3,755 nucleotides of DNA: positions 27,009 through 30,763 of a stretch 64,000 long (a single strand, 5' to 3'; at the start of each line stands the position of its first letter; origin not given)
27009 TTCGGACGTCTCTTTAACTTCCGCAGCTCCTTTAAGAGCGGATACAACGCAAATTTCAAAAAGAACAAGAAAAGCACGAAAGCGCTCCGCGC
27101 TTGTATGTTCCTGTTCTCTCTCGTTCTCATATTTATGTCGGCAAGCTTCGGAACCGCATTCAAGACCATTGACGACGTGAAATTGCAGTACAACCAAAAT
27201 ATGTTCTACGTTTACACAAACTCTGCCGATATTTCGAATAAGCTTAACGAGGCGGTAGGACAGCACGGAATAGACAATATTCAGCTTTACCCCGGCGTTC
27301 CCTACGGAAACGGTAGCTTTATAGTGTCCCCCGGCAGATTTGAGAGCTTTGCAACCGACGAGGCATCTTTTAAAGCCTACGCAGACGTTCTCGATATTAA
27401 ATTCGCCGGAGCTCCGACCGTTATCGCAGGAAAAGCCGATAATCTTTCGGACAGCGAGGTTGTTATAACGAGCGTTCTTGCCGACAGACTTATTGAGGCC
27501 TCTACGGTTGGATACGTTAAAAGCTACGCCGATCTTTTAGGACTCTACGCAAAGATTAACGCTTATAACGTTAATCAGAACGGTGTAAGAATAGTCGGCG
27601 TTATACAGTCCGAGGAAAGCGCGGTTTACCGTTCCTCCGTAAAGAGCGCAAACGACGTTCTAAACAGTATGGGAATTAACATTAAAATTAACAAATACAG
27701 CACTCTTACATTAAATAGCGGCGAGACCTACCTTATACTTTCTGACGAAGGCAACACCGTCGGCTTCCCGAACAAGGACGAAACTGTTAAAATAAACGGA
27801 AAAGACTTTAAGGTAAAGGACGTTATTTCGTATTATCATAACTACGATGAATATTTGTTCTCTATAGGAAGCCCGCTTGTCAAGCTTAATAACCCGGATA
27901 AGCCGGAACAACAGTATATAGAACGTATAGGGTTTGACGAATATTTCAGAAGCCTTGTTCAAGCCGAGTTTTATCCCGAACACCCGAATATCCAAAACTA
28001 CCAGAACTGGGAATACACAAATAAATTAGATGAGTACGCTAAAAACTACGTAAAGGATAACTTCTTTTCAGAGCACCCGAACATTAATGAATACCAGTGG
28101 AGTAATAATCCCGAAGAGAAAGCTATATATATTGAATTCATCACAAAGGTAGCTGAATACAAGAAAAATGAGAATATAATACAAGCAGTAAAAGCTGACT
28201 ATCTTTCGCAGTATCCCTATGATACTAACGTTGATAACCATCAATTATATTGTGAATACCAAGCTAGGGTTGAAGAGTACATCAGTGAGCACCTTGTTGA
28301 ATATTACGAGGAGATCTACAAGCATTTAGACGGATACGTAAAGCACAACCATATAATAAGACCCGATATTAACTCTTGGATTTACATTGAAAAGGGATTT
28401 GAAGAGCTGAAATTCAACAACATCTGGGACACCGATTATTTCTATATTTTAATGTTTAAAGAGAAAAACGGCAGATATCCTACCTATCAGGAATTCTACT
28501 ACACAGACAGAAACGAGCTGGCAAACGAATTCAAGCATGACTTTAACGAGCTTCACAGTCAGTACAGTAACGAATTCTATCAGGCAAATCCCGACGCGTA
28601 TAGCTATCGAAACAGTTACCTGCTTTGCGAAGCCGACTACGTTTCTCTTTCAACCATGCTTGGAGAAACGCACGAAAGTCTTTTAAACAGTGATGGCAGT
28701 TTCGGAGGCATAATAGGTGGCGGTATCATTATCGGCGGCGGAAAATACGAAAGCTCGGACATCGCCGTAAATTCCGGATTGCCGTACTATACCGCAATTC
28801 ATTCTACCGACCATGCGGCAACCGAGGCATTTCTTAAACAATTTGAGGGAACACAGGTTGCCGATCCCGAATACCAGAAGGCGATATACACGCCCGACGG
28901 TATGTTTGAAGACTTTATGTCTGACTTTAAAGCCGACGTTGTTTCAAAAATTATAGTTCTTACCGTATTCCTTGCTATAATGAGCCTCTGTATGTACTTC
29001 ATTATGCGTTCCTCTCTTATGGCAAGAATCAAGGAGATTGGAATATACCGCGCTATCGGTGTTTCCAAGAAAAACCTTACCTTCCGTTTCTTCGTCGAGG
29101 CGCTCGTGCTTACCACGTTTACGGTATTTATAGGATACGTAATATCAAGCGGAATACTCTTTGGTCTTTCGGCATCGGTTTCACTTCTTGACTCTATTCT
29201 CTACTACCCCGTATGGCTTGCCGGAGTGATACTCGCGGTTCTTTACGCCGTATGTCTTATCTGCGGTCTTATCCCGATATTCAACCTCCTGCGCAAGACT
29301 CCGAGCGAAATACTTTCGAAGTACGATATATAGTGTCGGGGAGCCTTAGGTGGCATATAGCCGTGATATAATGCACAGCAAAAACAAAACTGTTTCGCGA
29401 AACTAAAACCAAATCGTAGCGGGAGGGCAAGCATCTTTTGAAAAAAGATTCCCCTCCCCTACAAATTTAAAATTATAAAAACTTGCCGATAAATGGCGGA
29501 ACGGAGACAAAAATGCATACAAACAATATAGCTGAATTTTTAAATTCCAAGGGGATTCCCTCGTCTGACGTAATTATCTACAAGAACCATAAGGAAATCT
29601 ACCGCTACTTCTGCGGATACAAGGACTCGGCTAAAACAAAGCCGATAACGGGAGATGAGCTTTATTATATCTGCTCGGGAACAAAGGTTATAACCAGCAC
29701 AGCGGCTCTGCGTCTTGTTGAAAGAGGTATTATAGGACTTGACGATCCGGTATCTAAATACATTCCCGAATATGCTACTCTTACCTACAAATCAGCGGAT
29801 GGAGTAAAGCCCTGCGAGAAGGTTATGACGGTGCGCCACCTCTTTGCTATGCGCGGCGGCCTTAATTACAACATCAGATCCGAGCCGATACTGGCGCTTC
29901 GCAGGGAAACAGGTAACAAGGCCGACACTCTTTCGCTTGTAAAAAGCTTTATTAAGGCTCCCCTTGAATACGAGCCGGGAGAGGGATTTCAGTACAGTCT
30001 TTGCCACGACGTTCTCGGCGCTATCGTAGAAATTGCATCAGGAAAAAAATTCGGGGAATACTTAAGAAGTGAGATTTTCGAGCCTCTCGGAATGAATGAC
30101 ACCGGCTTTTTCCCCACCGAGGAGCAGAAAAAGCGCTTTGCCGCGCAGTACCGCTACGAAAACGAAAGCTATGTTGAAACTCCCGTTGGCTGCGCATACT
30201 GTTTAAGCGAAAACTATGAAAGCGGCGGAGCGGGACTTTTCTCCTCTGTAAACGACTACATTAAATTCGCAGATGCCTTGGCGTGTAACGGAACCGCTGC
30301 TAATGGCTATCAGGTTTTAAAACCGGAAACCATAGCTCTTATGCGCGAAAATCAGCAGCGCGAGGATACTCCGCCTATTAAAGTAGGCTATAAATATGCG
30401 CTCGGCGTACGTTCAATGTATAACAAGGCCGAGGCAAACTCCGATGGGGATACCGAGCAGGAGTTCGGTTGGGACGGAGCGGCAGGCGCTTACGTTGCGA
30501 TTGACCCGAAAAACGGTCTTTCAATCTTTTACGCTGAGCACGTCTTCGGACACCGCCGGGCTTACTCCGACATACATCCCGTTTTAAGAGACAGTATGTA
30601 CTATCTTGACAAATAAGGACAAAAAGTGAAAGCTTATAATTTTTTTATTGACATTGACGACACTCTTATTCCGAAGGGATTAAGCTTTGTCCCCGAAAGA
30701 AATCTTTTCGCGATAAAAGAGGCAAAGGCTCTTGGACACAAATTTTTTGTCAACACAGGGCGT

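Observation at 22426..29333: WYL-family regulator divergently paired with two translationally coupled MacB-type ATPase-FtsX fusion proteins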

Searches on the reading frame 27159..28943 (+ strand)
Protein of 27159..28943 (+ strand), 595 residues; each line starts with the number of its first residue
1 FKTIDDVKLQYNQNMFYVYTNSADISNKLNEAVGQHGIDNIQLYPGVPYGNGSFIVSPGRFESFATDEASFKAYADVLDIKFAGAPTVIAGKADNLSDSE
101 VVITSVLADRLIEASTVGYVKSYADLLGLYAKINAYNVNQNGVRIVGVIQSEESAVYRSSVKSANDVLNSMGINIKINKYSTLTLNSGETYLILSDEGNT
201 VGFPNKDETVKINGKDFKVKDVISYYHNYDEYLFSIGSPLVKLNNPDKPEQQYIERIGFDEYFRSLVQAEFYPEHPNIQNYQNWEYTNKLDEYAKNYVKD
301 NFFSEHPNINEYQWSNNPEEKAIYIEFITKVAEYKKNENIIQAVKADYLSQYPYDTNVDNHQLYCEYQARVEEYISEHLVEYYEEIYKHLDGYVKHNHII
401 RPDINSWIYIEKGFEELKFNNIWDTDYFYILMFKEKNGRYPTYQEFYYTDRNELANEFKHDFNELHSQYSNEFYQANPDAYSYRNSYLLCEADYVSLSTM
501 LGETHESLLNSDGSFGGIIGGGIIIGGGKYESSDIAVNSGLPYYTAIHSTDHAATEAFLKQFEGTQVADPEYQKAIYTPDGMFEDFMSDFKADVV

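Call 53: predict_structure(alignment_id=A5)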
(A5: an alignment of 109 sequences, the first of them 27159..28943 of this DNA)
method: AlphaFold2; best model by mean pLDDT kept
length: 595 residues; sequences in the alignment: 109
mean_pLDDT: 91.1   pTM: 0.85
mean pLDDT of the five models: 91.1, 90.3, 90.2, 89.4, 89.3
residues with pLDDT >= 90: 462; 70-90: 90; 50-70: 29; < 50: 14
segments of 3 or more residues with pLDDT < 50: 525-529, 532-536
pLDDT, mean of each block of 10 residues (from residue 1): 80 95 96 97 94 87 68 95 96 96 98 93 96 86 95 96 94 92 95 82 93 97 95 96 88 91 98 97 98 98 97 95 95 97 98 97 98 96 96 96 95 92 89 93 91 84 94 91 91 96 89 54 48 53 94 98 95 95 92 83
secondary structure, 60 per line:
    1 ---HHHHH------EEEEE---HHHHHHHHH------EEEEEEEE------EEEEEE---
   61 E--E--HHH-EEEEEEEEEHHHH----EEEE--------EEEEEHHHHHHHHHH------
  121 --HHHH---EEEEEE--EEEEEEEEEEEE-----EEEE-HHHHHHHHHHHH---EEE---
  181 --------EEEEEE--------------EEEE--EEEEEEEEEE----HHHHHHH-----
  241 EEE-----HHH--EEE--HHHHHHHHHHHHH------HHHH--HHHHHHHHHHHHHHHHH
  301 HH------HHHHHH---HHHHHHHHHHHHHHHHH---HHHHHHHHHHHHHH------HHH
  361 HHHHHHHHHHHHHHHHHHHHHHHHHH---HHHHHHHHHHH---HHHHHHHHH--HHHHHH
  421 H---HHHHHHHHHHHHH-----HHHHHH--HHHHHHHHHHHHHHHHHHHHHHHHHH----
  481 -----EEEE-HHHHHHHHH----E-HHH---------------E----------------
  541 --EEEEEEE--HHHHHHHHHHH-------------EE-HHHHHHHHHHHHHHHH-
elements in order: H4-8 E15-19 H23-31 E38-45 E52-57 E71-79 H80-83 E88-91 E100-104 H105-114 H123-126 E130-135 E138-149 E155-158 H160-171 E175-177 E189-194 E209-212 E215-224 H229-235 E241-243 E254-256 H259-271 H278-281 H284-302 H309-314 H318-334 H338-351 H358-386 H390-400 H404-412 H415-421 H425-437 H443-448 H451-476 E486-489 H491-499 E543-549 H552-562 H579-594
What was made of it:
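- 27159..28943 (+): ABC2 ectodomain. It has a MacB/LolE-like Porter-Sabre core plus extra beta elements and a ~220-aa all-helical, tyrosine-rich insert (nt 27933-28586). AlphaFold model: pLDDT 91.1, pTM 0.85 (call 53).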

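Call 55: fold_search(model_id=the predicted structure, library=pdb)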
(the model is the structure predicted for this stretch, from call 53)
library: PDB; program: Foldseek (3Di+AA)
matches with E <= 10: 113; with E <= 0.001: 1
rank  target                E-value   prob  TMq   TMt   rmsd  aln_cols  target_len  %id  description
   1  3ftj                  1.0e-03  1.00  0.14  0.33   8.8       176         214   11  Crystal structure of the periplasmic region of MacB from Actinobacillus actinomycetemcomitans (released 2009-05-26)
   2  5gko_A                1.4e-03  1.00  0.16  0.15   6.5       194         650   10  Crystal structure of tripartite-type ABC transporter, MacB from Acinetobacter baumannii (released 2017-11-15)
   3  5udf_A                1.4e-03  1.00  0.16  0.37   7.4       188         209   12  Structure of the N-terminal domain of lipoprotein-releasing system transmembrane protein LolE from Acinetobacter bauma (released 2017-01-18)
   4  5lil_A                1.8e-03  0.99  0.14  0.14   8.7       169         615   15  Structure of Aggregatibacter actinomycetemcomitans MacB bound to ATPyS (P21) (released 2017-11-15)
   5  5udf_C                3.0e-03  0.99  0.16  0.38   7.3       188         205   13  Structure of the N-terminal domain of lipoprotein-releasing system transmembrane protein LolE from Acinetobacter bauma (released 2017-01-18)
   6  5lj7_A                1.5e-01  0.51  0.12  0.12   9.3       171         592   10  Structure of Aggregatibacter actinomycetemcomitans MacB bound to ATP (P21) (released 2017-11-15)
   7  5h78_A                6.3e-01  0.08  0.07  0.16  24.6       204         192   15  Crystal structure of the PKA-DHR14 fusion protein (released 2017-06-28)
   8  2ae5_A                8.7e-01  0.05  0.06  0.14  16.8       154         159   14  Glutaryl 7-Aminocephalosporanic Acid Acylase: mutational study of activation mechanism (released 2006-01-24)
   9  5cwh                  1.2e+00  0.07  0.07  0.19  20.2       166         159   16  Crystal structure of de novo designed helical repeat protein DHR14 (released 2015-12-16)
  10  2ae3_A                1.3e+00  0.04  0.06  0.13  16.9       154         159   14  Glutaryl 7-Aminocephalosporanic Acid Acylase: mutational study of activation mechanism (released 2006-01-24)
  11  3jtr_A                1.5e+00  0.03  0.06  0.14  16.7       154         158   14  Mutations in Cephalosporin Acylase Affecting Stability and Autoproteolysis (released 2010-01-26)
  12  3whc_F                1.9e+00  0.08  0.08  0.20  19.0       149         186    9  Crystal structure of a transcriptional regulator FadR from Bacillus subtilis in complex with stearoyl-CoA (released 2014-03-19)
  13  9div_A                2.1e+00  0.12  0.08  0.25  11.4       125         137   10  The crystal structure of de novo designed ChuA binding protein C8 (released 2025-05-21)
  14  5n6x_B                2.1e+00  0.05  0.08  0.11  16.4       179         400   10  Crystal structure of the Legionella effector WipA (released 2017-04-19)
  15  1osc_E                2.2e+00  0.07  0.05  0.24  13.7        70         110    7  Crystal structure of rat CUTA1 at 2.15 A resolution (released 2003-11-25)
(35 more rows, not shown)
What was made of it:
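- On Type VII ABC superfamily (MacB/FtsX fold): The ABC2 ectodomain model matches the MacB periplasmic domain 3ftj and LolE 5udf (probability 1.0, ~180 residues, call 55).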

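Call 77: search_protein_representatives(protein=window:27159-28943:+)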
Query: 595 residues. Proteins with E-value up to 0.001 (for the whole library): 128; up to 1e-10: 72; up to 1e-30: 21. The best 128 are listed.
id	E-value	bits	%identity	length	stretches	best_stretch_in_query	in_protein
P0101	4.2e-105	369.0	50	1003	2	1-242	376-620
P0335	3.0e-44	168.1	33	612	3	1-256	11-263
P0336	1.1e-42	162.8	31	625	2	4-232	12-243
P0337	2.0e-42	162.0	34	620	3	9-237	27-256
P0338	2.8e-42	161.5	35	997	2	7-237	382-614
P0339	3.5e-40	154.6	32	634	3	7-237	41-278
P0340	8.0e-39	150.1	33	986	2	9-236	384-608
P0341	2.0e-37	145.5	30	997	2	2-247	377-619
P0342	5.2e-37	144.1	34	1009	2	7-233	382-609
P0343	9.7e-36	140.0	31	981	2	2-234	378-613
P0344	2.1e-35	138.9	35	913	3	2-240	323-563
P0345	1.5e-34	136.0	37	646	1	2-238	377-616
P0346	1.6e-33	132.6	32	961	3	6-237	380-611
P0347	2.0e-33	132.3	32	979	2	6-237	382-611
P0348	3.4e-33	131.5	29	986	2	2-241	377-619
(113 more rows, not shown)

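Call 89: fold_search(model_id=the predicted structure, library=viral)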
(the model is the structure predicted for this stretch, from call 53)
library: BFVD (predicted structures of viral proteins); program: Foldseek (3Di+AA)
matches with E <= 10: 175; with E <= 0.001: 0
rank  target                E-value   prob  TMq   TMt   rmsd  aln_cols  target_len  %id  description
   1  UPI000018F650         2.7e-01  0.10  0.09  0.11  19.2       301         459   13  (no name look-up for this kind of identifier)
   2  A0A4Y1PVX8            4.4e-01  0.21  0.12  0.19  14.7       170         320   12  (no name in the UniProt tables at hand)
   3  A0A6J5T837            5.5e-01  0.03  0.07  0.10  29.4       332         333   11  Uncharacterized protein [uncultured Caudovirales phage]
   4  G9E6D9                6.5e-01  0.08  0.06  0.16  19.0       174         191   14  Uncharacterized protein [Micromonas pusilla virus SP1]
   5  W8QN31                6.5e-01  0.02  0.08  0.10  27.4       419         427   10  Uncharacterized protein [Chloriridovirus anopheles1]
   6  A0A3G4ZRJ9            8.1e-01  0.04  0.09  0.15  23.1       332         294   11  Uncharacterized protein [Terrestrivirus sp.]
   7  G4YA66                9.0e-01  0.08  0.08  0.17  22.3       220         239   15  (no name in the UniProt tables at hand)
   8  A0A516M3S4            9.5e-01  0.11  0.07  0.12  17.3       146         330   12  (no name in the UniProt tables at hand)
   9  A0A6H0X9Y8            1.0e+00  0.12  0.07  0.23  14.0       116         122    9  Uncharacterized protein [Vibrio phage V09]
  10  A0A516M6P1            1.1e+00  0.06  0.07  0.16  16.9       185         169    9  (no name in the UniProt tables at hand)
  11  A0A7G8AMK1            1.3e+00  0.07  0.08  0.18  15.8       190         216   10  (no name in the UniProt tables at hand)
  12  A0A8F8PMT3            1.3e+00  0.03  0.09  0.10  20.7       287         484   15  Uncharacterized protein [Clandestinovirus]
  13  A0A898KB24            1.4e+00  0.10  0.08  0.19  14.2       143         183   15  (no name in the UniProt tables at hand)
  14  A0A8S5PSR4            1.5e+00  0.06  0.10  0.17  26.2       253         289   13  Uncharacterized protein [Myoviridae sp. ctzS633]
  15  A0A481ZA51            1.5e+00  0.04  0.06  0.15  20.2       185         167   14  Uncharacterized protein [Pithovirus LCPAC401]
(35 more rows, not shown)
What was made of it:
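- Tried and rejected: The helical insert stays unmatched (calls 55, 89).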

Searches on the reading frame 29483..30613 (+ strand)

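Call 84: search_protein_families(library=pfam, proteins=[window:29483-30613:+], max_evalue=0.1)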
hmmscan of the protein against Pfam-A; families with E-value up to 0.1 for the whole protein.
window:29483-30613:+ (377 aa): 2 families
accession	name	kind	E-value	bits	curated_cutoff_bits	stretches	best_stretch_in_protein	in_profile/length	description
PF00144.29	Beta-lactamase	-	2.8e-63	214.5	27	1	14-351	3-307/329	Beta-lactamase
PF13505.12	OMP_b-brl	-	0.028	15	28.7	1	300-356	106-156/175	Outer membrane protein beta-barrel domain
